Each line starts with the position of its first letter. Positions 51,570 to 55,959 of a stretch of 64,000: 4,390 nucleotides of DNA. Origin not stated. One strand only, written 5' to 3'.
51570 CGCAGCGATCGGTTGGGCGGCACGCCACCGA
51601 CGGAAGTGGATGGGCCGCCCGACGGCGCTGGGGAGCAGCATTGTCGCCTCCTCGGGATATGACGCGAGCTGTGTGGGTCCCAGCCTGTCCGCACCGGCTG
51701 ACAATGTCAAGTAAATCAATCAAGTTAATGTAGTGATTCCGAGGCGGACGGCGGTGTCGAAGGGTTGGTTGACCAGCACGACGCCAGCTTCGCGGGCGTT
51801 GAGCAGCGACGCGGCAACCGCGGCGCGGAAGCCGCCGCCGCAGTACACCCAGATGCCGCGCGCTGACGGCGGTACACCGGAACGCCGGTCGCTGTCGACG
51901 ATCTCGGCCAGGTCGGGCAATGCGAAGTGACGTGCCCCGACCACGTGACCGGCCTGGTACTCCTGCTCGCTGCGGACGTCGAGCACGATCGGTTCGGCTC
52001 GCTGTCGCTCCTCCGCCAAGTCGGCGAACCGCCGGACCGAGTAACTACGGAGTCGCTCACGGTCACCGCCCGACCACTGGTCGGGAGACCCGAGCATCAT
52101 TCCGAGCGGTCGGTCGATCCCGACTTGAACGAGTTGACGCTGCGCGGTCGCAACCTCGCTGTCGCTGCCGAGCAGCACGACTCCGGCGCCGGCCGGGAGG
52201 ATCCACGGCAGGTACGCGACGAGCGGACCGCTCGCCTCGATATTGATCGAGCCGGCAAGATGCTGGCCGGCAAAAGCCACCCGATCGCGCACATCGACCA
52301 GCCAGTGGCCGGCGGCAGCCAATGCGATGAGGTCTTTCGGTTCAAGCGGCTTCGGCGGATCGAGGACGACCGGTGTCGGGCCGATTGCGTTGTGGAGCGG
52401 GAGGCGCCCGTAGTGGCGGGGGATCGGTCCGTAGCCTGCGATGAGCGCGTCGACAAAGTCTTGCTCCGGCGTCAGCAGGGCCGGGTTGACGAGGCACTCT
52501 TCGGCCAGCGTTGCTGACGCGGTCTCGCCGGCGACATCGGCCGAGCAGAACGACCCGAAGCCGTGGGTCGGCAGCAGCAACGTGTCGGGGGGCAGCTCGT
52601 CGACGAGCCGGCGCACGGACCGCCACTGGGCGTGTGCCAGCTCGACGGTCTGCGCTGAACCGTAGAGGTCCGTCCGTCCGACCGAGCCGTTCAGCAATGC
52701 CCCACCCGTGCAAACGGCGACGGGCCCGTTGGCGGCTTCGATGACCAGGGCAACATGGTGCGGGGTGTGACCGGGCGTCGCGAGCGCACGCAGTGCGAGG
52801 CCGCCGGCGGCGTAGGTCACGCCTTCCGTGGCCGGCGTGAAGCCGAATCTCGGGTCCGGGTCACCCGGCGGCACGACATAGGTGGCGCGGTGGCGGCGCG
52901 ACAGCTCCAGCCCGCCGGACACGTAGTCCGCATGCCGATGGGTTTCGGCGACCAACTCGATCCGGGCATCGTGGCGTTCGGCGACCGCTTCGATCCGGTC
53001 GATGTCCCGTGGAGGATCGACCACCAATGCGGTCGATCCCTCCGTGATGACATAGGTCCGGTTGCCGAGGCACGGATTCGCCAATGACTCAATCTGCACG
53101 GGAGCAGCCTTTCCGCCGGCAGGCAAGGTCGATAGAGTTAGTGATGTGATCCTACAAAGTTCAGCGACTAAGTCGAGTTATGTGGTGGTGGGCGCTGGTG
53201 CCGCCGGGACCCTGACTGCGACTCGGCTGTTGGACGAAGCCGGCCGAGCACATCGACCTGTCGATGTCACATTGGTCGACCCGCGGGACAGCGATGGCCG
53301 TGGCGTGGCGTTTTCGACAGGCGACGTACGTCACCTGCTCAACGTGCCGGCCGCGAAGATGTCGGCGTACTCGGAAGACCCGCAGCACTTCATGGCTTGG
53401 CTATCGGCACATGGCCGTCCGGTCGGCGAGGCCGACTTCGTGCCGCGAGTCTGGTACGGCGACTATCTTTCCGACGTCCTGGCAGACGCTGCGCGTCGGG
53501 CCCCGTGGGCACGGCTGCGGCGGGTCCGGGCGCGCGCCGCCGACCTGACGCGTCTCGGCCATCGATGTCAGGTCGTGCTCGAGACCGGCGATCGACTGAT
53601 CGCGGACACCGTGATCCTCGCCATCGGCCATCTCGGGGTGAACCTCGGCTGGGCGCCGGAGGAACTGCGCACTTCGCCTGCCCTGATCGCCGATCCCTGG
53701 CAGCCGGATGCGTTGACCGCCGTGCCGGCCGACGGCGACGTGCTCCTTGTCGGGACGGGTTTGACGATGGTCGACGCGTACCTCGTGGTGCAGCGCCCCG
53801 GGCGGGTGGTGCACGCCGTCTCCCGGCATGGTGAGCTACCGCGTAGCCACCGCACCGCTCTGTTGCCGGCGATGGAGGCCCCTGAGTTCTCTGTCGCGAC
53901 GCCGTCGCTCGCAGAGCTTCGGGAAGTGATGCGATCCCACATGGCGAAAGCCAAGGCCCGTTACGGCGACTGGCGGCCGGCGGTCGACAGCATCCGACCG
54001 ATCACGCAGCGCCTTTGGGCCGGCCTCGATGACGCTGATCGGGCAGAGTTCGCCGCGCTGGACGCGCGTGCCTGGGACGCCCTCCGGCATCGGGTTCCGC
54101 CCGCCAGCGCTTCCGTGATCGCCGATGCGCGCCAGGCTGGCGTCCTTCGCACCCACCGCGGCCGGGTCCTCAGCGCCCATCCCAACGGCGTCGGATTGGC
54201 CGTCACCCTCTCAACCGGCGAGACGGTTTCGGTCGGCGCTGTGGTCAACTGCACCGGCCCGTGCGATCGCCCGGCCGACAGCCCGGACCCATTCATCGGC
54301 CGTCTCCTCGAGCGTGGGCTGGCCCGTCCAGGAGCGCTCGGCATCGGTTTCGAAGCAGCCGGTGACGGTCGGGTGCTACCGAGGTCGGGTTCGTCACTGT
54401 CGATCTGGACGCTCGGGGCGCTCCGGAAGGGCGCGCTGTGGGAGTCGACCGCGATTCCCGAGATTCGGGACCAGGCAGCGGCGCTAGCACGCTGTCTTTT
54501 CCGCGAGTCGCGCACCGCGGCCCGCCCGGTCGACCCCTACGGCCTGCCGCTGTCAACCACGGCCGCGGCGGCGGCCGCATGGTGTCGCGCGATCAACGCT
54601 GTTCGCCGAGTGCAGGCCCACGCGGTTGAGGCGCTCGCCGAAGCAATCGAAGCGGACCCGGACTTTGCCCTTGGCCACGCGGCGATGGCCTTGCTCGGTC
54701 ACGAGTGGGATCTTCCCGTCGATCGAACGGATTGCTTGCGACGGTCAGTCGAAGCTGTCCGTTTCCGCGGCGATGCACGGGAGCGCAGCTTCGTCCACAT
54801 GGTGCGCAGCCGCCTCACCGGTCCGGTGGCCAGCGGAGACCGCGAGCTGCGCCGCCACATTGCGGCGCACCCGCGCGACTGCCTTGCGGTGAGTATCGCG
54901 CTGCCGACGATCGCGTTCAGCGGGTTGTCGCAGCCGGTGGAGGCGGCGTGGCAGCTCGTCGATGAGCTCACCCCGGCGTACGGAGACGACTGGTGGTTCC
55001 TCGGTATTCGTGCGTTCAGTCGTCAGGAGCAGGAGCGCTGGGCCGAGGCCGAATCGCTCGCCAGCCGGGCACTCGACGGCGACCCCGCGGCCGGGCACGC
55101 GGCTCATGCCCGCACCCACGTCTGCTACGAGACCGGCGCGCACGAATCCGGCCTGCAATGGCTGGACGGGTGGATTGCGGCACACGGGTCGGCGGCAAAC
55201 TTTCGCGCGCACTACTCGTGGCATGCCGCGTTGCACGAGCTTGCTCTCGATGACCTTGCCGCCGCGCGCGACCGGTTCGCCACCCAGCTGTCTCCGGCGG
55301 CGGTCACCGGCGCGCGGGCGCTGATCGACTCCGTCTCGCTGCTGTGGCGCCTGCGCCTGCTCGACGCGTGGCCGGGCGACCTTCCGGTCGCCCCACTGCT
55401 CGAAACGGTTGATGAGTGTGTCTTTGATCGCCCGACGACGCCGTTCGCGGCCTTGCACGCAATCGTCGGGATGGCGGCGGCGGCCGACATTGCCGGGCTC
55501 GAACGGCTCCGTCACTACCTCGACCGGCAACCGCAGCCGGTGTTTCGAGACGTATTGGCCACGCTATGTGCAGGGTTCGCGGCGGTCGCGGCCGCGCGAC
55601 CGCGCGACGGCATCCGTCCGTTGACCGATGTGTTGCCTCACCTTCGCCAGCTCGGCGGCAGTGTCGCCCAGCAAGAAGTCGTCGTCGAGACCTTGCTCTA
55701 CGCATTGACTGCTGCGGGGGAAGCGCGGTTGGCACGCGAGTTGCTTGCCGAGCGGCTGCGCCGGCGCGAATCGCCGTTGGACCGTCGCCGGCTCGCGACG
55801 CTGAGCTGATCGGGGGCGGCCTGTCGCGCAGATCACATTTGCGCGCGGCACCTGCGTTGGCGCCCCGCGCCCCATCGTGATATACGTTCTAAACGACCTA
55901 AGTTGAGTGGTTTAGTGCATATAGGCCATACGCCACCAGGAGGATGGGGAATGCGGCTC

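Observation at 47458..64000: Four paralogues of an unrecognised secreted ~190-aa two-cysteine domain bracket the island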

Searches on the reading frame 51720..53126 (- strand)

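Call 24: search_protein_families(library=pfam, max_evalue=0.001, proteins=[window:51720-53126:-])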
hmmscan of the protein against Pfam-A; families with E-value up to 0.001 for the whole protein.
window:51720-53126:- (468 aa): 2 families
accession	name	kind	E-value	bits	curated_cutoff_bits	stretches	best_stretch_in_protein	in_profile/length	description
PF00581.25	Rhodanese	-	5.6e-17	62.5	22.2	2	369-448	4-85/102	Rhodanese-like domain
PF00753.33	Lactamase_B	-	5.6e-09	36.7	22.7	1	23-188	7-196/196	Metallo-beta-lactamase superfamily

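Call 43: search_protein_families(library=ncbifam, max_evalue=0.1, proteins=[window:51720-53126:-])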
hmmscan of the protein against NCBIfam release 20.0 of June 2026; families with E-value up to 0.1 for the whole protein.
window:51720-53126:- (468 aa): 19 families
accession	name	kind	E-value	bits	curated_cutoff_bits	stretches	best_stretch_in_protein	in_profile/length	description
TIGR03413.1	GSH_gloB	equivalog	1.6e-14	53.9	200.8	1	22-190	10-166/248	hydroxyacylglutathione hydrolase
NF041804.1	MBL_fold_SolJ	exception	1e-07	31.4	350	1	30-189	28-179/224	solanimycin biosynthesis MBL-fold hydrolase SolJ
NF006444.0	PRK08762.1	equivalog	1.3e-07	30.6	449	1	371-445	22-92/387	molybdopterin-synthase adenylyltransferase MoeB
NF007597.0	PRK10241.1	equivalog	3.8e-07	29.6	421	1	25-190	15-167/251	hydroxyacylglutathione hydrolase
NF008750.0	PRK11784.1-2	equivalog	3.3e-06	26.4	241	1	373-403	10-40/346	tRNA 2-selenouridine(34) synthase MnmH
NF001195.0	PRK00162.1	equivalog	3.6e-05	24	102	1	372-411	14-53/108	thiosulfate sulfurtransferase GlpE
NF001133.1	PRK00142.1-1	equivalog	8.9e-05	22.2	170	1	374-445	117-188/229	oxygen-dependent tRNA uridine(34) hydroxylase TrhO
NF007627.0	PRK10287.1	equivalog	0.00021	21.5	102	1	381-443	23-81/104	thiosulfate sulfurtransferase PspE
TIGR02981.1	phageshock_pspE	exception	0.00029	21.1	126.3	1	381-443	21-79/101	thiosulfate sulfurtransferase PspE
NF053820.1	MBLfold_Strvi7410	exception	0.0025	17.3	525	1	108-147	167-205/343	Strvi_7410 family MBL fold metallo-hydrolase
NF045521.1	rhoda_near_glyco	subfamily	0.003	17.4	145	1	374-440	27-88/144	rhodanese homology domain-containing protein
NF040641.1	bifunc_ST_SDO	equivalog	0.0036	16.2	625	0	101-190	264-344/423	bifunctional sulfur transferase/dioxygenase Blh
NF012229.1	bla_class_B_core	domain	0.0057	16.8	100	0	26-83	19-78/139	metallo-beta-lactamase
TIGR03167.1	tRNA_sel_U_synt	equivalog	0.0075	15.7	219.75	0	380-401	4-25/311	tRNA 2-selenouridine(34) synthase MnmH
NF033105.1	bla_subclass_B3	equivalog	0.012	14.9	240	0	105-132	131-158/257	subclass B3 metallo-beta-lactamase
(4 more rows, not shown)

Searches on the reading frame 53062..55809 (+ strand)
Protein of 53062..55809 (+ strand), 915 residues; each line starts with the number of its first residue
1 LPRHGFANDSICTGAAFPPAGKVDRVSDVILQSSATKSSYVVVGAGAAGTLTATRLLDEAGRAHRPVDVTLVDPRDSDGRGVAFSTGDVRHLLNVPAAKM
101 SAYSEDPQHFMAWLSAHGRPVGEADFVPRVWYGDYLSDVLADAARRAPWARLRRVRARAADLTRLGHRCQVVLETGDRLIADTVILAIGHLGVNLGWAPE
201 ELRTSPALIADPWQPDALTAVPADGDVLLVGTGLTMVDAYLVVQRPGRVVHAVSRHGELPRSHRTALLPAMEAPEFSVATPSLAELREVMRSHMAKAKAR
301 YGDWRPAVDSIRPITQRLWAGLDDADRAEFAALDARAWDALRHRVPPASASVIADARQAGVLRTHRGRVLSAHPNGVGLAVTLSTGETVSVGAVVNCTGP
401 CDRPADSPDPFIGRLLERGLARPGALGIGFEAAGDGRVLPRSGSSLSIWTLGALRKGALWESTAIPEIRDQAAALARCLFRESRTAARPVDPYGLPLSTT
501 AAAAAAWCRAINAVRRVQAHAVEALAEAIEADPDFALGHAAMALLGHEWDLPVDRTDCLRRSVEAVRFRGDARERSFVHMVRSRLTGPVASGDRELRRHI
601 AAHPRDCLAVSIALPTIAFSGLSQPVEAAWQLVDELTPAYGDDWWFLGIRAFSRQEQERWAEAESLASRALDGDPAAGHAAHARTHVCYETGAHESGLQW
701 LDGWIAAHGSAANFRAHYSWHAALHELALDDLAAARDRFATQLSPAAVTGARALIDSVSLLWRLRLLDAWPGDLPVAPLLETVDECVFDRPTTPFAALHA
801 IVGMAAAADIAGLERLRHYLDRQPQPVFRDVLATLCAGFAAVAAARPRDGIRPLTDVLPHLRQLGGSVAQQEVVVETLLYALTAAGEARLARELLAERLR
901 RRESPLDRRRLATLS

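Call 24: search_protein_families(library=pfam, max_evalue=0.001, proteins=[window:53062-55809:+])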
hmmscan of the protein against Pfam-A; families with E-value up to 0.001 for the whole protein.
window:53062-55809:+ (915 aa): 1 family
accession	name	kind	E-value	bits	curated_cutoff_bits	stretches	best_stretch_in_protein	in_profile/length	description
PF13454.12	NAD_binding_9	-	1.8e-41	142.2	21.8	1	41-190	1-154/155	FAD-NAD(P)-binding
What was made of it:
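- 51720..55809 (.): Divergent pair: an MBL-rhodanese protein resembling persulfide dioxygenase (51720-53126, minus strand) and a 915-aa FAD-NAD(P)-binding protein (53062-55809, plus strand). This pair is the commonest non-core neighbour of the module elsewhere. Pfam (call 24).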

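Call 43: search_protein_families(library=ncbifam, max_evalue=0.1, proteins=[window:53062-55809:+])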
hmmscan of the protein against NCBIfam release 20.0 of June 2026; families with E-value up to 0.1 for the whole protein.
window:53062-55809:+ (915 aa): 1 family
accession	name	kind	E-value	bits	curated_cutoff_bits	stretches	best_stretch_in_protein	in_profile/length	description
NF007381.0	PRK09897.1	equivalog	0.00014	20.2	783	1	42-247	6-215/535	FAD-NAD(P)-binding protein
